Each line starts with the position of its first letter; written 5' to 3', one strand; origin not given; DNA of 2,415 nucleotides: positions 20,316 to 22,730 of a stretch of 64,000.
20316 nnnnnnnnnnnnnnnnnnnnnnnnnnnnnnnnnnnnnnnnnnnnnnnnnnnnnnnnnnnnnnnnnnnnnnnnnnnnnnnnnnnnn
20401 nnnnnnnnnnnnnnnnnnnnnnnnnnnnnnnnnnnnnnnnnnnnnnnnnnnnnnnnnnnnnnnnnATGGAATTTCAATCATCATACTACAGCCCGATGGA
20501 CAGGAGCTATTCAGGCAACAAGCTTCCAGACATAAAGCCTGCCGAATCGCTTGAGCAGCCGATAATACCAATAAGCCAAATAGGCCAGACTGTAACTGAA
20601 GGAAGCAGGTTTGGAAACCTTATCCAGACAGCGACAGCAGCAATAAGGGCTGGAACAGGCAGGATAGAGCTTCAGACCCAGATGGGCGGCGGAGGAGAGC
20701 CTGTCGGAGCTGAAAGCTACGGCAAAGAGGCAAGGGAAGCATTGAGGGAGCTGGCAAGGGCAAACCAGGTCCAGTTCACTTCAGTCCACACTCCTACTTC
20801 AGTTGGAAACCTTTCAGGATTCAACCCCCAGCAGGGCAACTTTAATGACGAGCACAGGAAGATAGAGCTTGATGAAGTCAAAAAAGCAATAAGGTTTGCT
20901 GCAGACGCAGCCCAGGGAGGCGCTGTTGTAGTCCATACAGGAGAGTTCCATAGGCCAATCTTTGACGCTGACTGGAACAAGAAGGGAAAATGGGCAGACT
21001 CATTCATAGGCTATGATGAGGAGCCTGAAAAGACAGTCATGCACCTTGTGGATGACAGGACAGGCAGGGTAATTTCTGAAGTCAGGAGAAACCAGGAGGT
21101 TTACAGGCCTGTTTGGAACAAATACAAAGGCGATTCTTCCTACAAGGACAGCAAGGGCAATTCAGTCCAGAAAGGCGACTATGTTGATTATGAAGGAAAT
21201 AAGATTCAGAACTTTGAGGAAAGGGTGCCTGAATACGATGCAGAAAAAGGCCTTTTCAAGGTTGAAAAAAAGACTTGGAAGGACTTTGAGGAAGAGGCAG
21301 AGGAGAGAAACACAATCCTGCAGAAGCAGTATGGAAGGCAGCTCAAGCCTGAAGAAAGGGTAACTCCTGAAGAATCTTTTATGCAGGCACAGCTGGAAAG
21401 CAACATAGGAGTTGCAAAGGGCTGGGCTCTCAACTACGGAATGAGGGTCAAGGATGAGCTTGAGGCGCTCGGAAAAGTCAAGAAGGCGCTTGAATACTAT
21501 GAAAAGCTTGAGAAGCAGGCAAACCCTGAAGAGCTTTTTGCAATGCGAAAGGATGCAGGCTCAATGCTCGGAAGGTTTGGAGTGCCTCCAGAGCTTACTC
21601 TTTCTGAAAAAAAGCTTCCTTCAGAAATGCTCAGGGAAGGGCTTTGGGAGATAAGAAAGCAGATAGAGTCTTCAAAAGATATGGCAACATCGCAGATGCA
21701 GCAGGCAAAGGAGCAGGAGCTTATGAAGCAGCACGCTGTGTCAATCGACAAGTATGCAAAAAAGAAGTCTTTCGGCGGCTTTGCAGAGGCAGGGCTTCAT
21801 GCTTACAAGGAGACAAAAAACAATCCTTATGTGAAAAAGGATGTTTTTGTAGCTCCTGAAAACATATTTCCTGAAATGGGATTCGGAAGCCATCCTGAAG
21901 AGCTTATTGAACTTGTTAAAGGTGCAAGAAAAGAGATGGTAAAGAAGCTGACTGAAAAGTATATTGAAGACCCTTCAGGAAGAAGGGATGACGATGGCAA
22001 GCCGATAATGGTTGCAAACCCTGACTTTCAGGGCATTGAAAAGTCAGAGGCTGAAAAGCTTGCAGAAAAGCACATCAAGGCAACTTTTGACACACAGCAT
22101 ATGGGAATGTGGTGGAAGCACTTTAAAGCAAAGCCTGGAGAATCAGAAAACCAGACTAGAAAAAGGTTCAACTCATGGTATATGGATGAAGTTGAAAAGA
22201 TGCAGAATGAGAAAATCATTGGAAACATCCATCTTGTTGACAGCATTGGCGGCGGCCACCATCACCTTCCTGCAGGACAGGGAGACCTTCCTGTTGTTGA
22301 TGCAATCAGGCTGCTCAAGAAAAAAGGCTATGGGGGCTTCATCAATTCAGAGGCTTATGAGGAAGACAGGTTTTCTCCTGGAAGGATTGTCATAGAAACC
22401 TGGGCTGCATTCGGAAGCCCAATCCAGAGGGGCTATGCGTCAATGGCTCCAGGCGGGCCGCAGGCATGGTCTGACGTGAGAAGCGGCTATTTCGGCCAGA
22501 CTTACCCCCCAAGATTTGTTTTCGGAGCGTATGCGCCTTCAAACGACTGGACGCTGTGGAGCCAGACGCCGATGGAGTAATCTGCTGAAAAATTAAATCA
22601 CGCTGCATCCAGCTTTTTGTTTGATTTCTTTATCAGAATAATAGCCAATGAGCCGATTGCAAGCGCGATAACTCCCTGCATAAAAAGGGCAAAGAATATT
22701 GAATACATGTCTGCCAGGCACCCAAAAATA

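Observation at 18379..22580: Uncharacterised, translationally coupled three-gene operon ending in a TIM-barrel enzyme split by a giant coiled-coil insertion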

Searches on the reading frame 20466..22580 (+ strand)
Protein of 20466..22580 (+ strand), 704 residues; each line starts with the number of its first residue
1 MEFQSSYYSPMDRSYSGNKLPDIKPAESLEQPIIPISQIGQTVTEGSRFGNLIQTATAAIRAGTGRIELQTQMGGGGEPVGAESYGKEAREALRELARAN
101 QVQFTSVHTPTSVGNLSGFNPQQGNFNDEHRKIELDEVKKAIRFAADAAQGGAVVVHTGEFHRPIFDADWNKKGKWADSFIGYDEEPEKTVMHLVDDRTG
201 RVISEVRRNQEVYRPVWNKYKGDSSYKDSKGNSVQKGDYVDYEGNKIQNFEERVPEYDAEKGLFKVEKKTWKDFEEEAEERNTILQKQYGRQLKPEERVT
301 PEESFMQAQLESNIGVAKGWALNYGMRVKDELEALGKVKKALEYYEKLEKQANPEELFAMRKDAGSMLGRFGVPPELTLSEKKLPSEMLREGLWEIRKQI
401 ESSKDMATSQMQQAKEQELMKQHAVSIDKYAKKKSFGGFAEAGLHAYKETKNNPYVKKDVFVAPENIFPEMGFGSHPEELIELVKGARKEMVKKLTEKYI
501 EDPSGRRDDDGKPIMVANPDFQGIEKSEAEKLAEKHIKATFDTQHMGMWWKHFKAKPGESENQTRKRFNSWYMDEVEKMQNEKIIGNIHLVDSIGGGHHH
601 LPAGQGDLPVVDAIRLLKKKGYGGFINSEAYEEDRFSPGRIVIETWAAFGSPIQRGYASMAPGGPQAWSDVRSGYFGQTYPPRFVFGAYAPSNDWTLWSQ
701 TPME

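Call 3: search_protein_families(library=pfam, proteins=[window:20466-22580:+], max_evalue=1)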
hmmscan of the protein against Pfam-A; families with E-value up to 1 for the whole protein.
window:20466-22580:+ (704 aa): 3 families
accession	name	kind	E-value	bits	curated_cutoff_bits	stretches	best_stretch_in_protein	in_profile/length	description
PF01261.30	AP_endonuc_2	-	4.6e-16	59.7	31.1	2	531-633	147-232/249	Xylose isomerase-like TIM barrel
PF20388.3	DUF6683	-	0.016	15.2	23.6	1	341-376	205-241/253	Family of unknown function (DUF6683)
PF13428.12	TPR_14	-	0.98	10.8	23.5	0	332-356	11-34/44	Tetratricopeptide repeat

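Call 4: search_protein_families(library=ncbifam, proteins=[window:20466-22580:+], max_evalue=1)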
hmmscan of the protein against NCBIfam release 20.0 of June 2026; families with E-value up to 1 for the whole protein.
window:20466-22580:+ (704 aa): 0 families

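Call 8: search_solved_structures(query=window:20466-22580:+, max_evalue=1, show_alignments=2)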
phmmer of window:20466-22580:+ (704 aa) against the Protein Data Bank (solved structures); distinct sequences matched with E-value up to 1: 3.
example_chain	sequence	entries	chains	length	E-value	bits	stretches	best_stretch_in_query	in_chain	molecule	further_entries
3wqo_A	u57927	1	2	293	0.028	16.4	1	575-629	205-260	Uncharacterized protein MJ1311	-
7d27_A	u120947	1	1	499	0.32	12.9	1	92-166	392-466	UDP-N-acetylmuramoyl-L-alanyl-D-glutamate--2,6-diaminopimelate ligase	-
3e9n_A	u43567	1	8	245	0.63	11.9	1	57-151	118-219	PUTATIVE SHORT-CHAIN DEHYDROGENASE/REDUCTASE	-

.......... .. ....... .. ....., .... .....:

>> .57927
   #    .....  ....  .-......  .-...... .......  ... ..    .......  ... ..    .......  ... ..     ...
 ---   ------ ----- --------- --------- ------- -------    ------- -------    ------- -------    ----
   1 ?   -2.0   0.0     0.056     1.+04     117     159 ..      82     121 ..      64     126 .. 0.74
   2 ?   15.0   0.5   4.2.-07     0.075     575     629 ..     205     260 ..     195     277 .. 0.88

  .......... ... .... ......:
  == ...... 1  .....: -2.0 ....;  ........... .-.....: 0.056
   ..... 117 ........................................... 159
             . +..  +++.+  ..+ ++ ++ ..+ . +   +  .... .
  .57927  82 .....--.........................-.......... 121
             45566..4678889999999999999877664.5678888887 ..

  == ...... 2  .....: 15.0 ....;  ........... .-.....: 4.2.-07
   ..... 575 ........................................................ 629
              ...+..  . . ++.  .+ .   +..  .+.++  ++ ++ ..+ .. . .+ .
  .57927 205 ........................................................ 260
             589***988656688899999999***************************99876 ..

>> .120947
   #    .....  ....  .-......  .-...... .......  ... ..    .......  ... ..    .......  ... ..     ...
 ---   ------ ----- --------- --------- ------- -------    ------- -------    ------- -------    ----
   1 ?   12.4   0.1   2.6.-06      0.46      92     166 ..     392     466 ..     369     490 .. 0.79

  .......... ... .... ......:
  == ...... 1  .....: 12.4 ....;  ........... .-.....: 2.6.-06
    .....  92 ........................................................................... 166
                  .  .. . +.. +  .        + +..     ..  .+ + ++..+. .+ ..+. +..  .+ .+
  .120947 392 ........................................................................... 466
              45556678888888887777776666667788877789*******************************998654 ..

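Call 10: find_homologous_proteins(query=window:20466-22580:+)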
Query window:20466-22580:+ (704 aa): 457 proteins with E <= 0.001 among 8000 candidates; the best 120 are listed.
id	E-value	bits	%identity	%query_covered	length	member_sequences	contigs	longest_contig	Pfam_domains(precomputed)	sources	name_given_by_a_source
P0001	0.0e+0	1613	100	100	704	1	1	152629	PF01261.31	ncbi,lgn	-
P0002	0.0e+0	1225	73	100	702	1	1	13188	PF01261.31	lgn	-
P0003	0.0e+0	1221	74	100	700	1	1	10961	PF01261.31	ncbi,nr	ncbi:sugar phosphate isomerase/epimerase [Candidatus Woesearchaeota archaeon]|nr:sugar phosphate iso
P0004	0.0e+0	1217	73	100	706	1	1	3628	PF01261.31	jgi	jgi:sugar phosphate isomerase/epimerase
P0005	0.0e+0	1212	73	100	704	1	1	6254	PF01261.31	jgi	jgi:sugar phosphate isomerase/epimerase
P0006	0.0e+0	1188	72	100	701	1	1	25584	PF01261.31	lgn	-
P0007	0.0e+0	1160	70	100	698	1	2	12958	PF01261.31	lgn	-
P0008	0.0e+0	1153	69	100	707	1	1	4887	PF01261.31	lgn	-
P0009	0.0e+0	1146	68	100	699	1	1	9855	PF01261.31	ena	-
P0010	0.0e+0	1145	69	100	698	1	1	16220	PF01261.31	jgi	-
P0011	0.0e+0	1137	69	100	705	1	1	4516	PF01261.31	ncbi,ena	-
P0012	1.6e-275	934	60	100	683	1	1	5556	PF01261.31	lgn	-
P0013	2.5e-275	934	59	100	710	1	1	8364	PF01261.31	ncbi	-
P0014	7.6e-271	919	57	100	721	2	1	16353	PF01261.31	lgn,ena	-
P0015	5.3e-263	893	56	100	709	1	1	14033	PF01261.31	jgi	-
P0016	4.5e-261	887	56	100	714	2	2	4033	PF01261.31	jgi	-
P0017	1.1e-255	869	56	100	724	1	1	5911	PF01261.31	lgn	-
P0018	3.4e-254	864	58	100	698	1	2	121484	PF01261.31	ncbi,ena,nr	ncbi:MAG: sugar phosphate isomerase/epimerase [Nanoarchaeota archaeon]|nr:sugar phosphate isomerase/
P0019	5.0e-253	860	55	100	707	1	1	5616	PF01261.31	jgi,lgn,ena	-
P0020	1.1e-252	859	55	100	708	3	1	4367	PF01261.31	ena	-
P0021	1.4e-252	859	56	100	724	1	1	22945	PF01261.31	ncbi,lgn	-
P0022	1.8e-251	855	54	99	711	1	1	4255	PF01261.31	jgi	jgi:sugar phosphate isomerase/epimerase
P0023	1.0e-246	839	53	100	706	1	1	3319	PF01261.31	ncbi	-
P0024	2.1e-243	828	53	100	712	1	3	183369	PF01261.31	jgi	-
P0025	2.6e-240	818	53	100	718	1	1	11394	PF01261.31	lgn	-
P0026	2.6e-240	818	53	100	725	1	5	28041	PF01261.31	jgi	jgi:hypothetical protein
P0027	1.8e-239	815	53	99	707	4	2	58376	PF01261.31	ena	-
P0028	4.0e-238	811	53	99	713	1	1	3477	PF01261.31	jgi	jgi:sugar phosphate isomerase/epimerase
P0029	1.8e-237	809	52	99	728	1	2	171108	PF01261.31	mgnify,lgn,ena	mgnify:CR=1 FL=1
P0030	1.1e-236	806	53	100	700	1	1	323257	PF01261.31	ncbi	ncbi:TIM barrel protein [Nanoarchaeota archaeon]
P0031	1.7e-236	805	53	100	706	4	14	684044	PF01261.31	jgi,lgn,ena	jgi:hypothetical protein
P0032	6.0e-235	800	53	100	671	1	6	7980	PF01261.31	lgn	-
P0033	5.3e-234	797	55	100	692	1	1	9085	PF01261.31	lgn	-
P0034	2.0e-231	789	52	100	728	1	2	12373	PF01261.31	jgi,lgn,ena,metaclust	metaclust:\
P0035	1.4e-230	786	52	100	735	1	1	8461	PF01261.31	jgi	jgi:hypothetical protein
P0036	4.8e-230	784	53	99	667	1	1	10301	PF01261.31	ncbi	-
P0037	7.7e-229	780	51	100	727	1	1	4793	PF01261.31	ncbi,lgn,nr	ncbi:MAG: hypothetical protein U9R34_01805 [Nanoarchaeota archaeon]|nr:hypothetical protein [Nanoarc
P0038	4.3e-228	778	53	100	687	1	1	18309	PF01261.31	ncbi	-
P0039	2.9e-227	775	52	100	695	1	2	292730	PF01261.31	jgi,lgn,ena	-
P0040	1.0e-226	773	51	100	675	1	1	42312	PF01261.31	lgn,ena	-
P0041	6.6e-224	764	49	100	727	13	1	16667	PF01261.31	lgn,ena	-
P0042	3.2e-223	762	52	99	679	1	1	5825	PF01261.31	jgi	-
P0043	4.8e-223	761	51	100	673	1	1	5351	PF01261.31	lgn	-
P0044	3.5e-212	725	50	99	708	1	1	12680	PF01261.31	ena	-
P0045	2.1e-207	709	50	99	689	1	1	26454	PF01261.31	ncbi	-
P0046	4.3e-206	705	49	100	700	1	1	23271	PF01261.31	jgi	jgi:hypothetical protein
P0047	3.5e-205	702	48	100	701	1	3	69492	PF01261.31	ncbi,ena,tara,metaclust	tara:strand:+ start:748 stop:2853 length:2106 start_codon:yes stop_codon:yes gene_type:complete|meta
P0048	8.4e-205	701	51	99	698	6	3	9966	PF01261.31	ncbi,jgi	-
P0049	1.4e-204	700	48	100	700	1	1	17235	PF01261.31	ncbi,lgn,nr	ncbi:hypothetical protein JXB31_03625 [Candidatus Woesearchaeota archaeon]|nr:hypothetical protein [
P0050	2.0e-201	690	49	99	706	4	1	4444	PF01261.31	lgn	-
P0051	6.2e-201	688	48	100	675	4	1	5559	PF01261.31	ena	-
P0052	1.2e-200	687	48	96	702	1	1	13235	PF01261.31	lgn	-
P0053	1.5e-200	687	48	100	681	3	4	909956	PF01261.31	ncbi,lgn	ncbi:MAG: hypothetical protein QXW00_00740 [Candidatus Woesearchaeota archaeon]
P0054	1.5e-200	687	47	100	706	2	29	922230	PF01261.31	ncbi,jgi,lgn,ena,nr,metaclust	ncbi:TIM barrel protein [Candidatus Woesearchaeota archaeon]|jgi:sugar phosphate isomerase/epimerase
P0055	4.6e-200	685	49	99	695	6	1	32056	PF01261.31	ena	-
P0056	5.1e-200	685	48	99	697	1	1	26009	PF01261.31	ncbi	ncbi:MAG: hypothetical protein ABIE94_02270 [archaeon]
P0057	7.3e-200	684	48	96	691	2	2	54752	PF01261.31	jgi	jgi:hypothetical protein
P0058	8.9e-200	684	47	100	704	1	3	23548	PF01261.31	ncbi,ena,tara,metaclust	tara:strand:- start:5406 stop:7520 length:2115 start_codon:yes stop_codon:yes gene_type:complete|met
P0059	1.4e-199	684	48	100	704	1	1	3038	PF01261.31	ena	-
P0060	1.8e-199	683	48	100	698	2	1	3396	PF01261.31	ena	-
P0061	4.8e-198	678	47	100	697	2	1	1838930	PF01261.31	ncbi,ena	-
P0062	7.5e-198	678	49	97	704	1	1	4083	PF01261.31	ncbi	-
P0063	9.6e-198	677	47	100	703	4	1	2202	PF01261.31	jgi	-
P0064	1.9e-197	676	49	99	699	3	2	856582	PF01261.31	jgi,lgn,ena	jgi:hypothetical protein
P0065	2.0e-197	676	46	99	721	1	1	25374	PF01261.31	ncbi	-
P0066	3.0e-197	676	49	96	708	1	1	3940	PF01261.31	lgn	-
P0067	4.0e-197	675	48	96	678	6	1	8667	PF01261.31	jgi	-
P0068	8.5e-197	674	47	100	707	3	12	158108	PF01261.31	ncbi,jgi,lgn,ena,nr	ncbi:sugar phosphate isomerase/epimerase [Candidatus Woesearchaeota archaeon]|jgi:sugar phosphate is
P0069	5.9e-196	671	47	100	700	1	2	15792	PF01261.31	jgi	-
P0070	9.7e-196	671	46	100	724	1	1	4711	PF01261.31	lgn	-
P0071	1.7e-195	670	48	99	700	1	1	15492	PF01261.31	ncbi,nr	ncbi:MAG: hypothetical protein NTV63_02865, partial [Candidatus Woesearchaeota archaeon]|nr:hypothet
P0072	4.2e-195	669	47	99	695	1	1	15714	PF01261.31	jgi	jgi:sugar phosphate isomerase/epimerase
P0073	5.5e-195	668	46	100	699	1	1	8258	PF01261.31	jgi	-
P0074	9.0e-195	668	48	100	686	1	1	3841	PF01261.31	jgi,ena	-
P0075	1.4e-194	667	46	100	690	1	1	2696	PF01261.31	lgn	-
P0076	1.6e-194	667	48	99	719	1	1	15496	PF01261.31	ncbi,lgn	-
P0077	2.6e-194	666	48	100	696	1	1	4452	PF01261.31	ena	-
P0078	3.6e-194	666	47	100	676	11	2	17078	PF01261.31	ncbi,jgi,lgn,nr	ncbi:sugar phosphate isomerase/epimerase [Candidatus Woesearchaeota archaeon]|nr:sugar phosphate iso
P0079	3.8e-194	666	47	99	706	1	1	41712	PF01261.31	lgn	-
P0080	3.9e-194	665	47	99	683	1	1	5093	PF01261.31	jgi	jgi:hypothetical protein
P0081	3.9e-194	665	47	100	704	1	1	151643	PF01261.31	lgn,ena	-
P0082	8.6e-194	664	48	96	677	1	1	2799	PF01261.31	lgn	-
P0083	2.6e-193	663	47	100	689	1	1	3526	PF01261.31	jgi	jgi:sugar phosphate isomerase/epimerase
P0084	1.4e-192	660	48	99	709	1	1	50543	PF01261.31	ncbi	-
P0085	1.8e-192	660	47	98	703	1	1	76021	PF01261.31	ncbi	-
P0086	2.0e-192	660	46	100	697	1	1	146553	PF01261.31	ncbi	ncbi:MAG: TIM barrel protein [Candidatus Woesearchaeota archaeon]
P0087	2.4e-192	660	47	100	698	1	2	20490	PF01261.31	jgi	-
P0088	1.2e-191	657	46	99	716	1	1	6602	PF01261.31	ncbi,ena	-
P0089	2.7e-191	656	45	100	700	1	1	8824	PF01261.31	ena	-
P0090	2.9e-191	656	46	100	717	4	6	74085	PF01261.31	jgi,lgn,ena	-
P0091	2.9e-191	656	48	100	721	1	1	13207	PF01261.31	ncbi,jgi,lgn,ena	-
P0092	3.1e-191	656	47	96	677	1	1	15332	PF01261.31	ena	-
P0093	3.4e-191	656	47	96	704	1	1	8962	PF01261.31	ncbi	-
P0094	4.5e-191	655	47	99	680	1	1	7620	PF01261.31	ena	-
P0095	8.8e-191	654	46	99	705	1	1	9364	PF01261.31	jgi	jgi:hypothetical protein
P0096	9.9e-191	654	44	100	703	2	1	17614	PF01261.31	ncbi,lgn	-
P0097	1.7e-190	653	47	99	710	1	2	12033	PF01261.31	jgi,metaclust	metaclust:\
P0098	2.3e-190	653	47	100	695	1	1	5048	PF01261.31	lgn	-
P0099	6.6e-190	652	46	100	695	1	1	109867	PF01261.31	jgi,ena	jgi:hypothetical protein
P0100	9.1e-190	651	44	99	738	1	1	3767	PF01261.31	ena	-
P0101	2.2e-189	650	48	96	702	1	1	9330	PF01261.31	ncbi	-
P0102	2.3e-189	650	47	99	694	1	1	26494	PF01261.31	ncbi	ncbi:hypothetical protein ACFL96_06635 [Thermoproteota archaeon]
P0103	3.6e-189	649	45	99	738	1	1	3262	PF01261.31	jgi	jgi:hypothetical protein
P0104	9.5e-189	648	47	99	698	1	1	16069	PF01261.31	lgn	-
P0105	1.3e-188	647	45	99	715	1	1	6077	PF01261.31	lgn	-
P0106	1.6e-188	647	46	99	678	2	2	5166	PF01261.31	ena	-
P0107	2.0e-188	647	47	99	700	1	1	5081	PF01261.31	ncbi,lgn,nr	ncbi:hypothetical protein HYS48_02020 [Candidatus Woesearchaeota archaeon]|nr:hypothetical protein [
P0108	3.5e-188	646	47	100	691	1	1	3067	PF01261.31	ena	-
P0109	7.4e-188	645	48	96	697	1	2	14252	PF01261.31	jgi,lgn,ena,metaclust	metaclust:\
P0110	1.6e-187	644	46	100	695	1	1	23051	PF01261.31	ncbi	-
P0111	2.3e-187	643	45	100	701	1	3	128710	PF01261.31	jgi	-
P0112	1.1e-186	641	46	100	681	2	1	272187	PF01261.31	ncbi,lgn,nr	ncbi:MAG: TIM barrel protein [Candidatus Woesearchaeota archaeon]|nr:TIM barrel protein [Candidatus 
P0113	1.7e-186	640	45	100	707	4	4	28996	PF01261.31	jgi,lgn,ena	jgi:sugar phosphate isomerase/epimerase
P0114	2.0e-186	640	46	98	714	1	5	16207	PF01261.31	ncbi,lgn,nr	ncbi:hypothetical protein HYY69_08685 [Candidatus Woesearchaeota archaeon]|nr:hypothetical protein [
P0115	2.3e-186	640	47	100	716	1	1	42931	PF01261.31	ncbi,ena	-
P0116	2.6e-186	640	44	99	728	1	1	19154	PF01261.31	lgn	-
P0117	3.0e-186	639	46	96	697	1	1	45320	PF01261.31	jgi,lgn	jgi:hypothetical protein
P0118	3.0e-186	639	44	100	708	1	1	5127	PF01261.31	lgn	-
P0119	3.3e-186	639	47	99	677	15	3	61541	PF01261.31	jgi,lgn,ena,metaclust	metaclust:\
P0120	4.0e-186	639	45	100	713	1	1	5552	PF01261.31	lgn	-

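Call 14: find_encoding_contigs(protein=P0054, flank=8000, max_places=2)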
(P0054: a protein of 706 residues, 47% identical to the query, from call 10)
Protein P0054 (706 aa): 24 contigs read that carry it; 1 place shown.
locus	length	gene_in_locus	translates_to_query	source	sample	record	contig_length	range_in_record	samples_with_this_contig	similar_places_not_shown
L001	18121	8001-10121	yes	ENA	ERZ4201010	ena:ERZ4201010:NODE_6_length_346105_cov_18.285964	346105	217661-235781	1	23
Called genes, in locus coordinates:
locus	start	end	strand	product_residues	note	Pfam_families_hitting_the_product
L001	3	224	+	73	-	PF00125:Histone, PF00808:CBFD_NFYB_HMF, PF15630:CENP-S (weak)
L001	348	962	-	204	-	-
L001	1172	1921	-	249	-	PF01090:Ribosomal_S19e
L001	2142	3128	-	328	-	PF01047:MarR (faint), PF13404:HTH_AsnC-type, PF13412:HTH_24, PF12802:MarR_2 (faint), PF13404:HTH_AsnC-type, PF13412:HTH_24, PF08279:HTH_11 (weak), PF01037:AsnC_trans_reg (weak), +1 more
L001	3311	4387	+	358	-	PF04055:Radical_SAM, PF13186:SPASM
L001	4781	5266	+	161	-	-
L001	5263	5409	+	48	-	-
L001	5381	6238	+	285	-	-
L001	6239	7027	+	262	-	PF01177:Asp_Glu_race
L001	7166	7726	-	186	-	PF00857:Isochorismatase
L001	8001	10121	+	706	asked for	PF01261:AP_endonuc_2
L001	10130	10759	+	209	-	-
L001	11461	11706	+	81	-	PF01191:RNA_pol_Rpb5_C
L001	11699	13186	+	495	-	PF04563:RNA_pol_Rpb2_1, PF04561:RNA_pol_Rpb2_2, PF04565:RNA_pol_Rpb2_3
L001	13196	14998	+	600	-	PF04566:RNA_pol_Rpb2_4, PF04567:RNA_pol_Rpb2_5, PF00562:RNA_pol_Rpb2_6, PF04560:RNA_pol_Rpb2_7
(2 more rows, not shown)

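Call 15: find_encoding_contigs(protein=P0061, flank=8000, max_places=2)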
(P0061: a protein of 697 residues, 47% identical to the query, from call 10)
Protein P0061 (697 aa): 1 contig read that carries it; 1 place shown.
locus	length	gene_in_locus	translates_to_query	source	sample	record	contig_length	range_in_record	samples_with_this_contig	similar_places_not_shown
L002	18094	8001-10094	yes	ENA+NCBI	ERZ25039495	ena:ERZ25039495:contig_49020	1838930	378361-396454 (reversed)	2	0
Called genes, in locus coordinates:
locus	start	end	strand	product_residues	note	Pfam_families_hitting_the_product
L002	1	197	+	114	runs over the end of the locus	PF01981:PTH2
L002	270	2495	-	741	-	PF01751:Toprim, PF01131:Topoisom_bac, PF01396:Zn_ribbon_Top1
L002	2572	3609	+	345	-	-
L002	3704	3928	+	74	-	PF08984:DUF1858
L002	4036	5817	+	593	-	PF00999:Na_H_Exchanger, PF02254:TrkA_N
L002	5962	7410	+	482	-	-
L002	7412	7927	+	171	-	-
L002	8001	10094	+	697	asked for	PF01261:AP_endonuc_2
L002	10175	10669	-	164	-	PF02643:DUF192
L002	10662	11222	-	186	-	-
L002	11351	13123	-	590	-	PF04675:DNA_ligase_A_N, PF01068:DNA_ligase_A_M, PF04679:DNA_ligase_A_C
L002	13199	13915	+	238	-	PF00881:Nitroreductase, PF14512:TM1586_NiRdase (faint), PF00881:Nitroreductase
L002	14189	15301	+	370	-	PF00091:Tubulin, PF12327:FtsZ_C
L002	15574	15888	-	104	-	-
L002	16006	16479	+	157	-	PF01451:LMWPc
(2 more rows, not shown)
